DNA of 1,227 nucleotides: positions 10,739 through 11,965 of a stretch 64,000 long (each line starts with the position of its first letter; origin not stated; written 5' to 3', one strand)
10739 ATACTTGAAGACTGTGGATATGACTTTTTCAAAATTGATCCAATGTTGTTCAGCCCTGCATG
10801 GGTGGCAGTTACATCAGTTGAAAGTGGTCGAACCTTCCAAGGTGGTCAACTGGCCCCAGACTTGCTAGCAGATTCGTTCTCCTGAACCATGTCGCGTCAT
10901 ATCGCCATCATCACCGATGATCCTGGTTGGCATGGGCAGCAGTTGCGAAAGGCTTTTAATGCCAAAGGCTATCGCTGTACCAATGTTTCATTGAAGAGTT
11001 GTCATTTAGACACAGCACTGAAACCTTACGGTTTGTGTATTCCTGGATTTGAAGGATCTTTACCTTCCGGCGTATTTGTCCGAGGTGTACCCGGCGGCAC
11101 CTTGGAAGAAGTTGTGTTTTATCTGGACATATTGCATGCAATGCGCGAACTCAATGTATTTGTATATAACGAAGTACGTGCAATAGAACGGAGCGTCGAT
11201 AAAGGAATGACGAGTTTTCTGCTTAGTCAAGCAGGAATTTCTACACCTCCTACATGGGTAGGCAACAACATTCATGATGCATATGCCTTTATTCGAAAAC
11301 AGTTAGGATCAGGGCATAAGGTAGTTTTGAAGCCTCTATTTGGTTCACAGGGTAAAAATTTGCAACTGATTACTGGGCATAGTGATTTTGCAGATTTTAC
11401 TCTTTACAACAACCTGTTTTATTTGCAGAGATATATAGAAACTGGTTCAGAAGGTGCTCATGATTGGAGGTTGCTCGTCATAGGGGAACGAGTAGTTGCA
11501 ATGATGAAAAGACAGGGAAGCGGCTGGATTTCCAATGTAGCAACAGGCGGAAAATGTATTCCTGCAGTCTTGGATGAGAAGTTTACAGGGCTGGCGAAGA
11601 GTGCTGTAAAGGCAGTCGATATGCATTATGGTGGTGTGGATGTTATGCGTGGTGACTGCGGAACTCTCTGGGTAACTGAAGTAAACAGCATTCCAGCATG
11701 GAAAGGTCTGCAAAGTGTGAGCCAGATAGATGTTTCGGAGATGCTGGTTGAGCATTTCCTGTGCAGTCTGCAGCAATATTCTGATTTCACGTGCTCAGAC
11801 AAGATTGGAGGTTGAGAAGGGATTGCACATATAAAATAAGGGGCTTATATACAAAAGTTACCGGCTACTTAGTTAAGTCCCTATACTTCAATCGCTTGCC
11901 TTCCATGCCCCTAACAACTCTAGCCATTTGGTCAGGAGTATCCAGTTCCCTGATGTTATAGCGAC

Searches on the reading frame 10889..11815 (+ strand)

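Call 6: search_protein_families(library=pfam, proteins=[window:10889-11815:+], max_evalue=0.01)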
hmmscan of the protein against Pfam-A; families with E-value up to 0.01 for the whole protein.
window:10889-11815:+ (308 aa): 4 families
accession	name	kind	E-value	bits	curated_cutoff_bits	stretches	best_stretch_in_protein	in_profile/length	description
PF08443.16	RimK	-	1.3e-22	80.7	21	1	104-288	3-186/188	RimK-like ATP-grasp domain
PF02955.21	GSH-S_ATP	-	5e-06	26.5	23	1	119-256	12-155/175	Prokaryotic glutathione synthetase, ATP-grasp domain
PF14397.11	ATPgrasp_ST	-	0.00023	20.9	31.4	1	93-168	10-86/278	Sugar-transfer associated ATP-grasp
PF14398.11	ATPgrasp_YheCD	-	0.0013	18.4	26.8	0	228-284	181-242/255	YheC/D like ATP-grasp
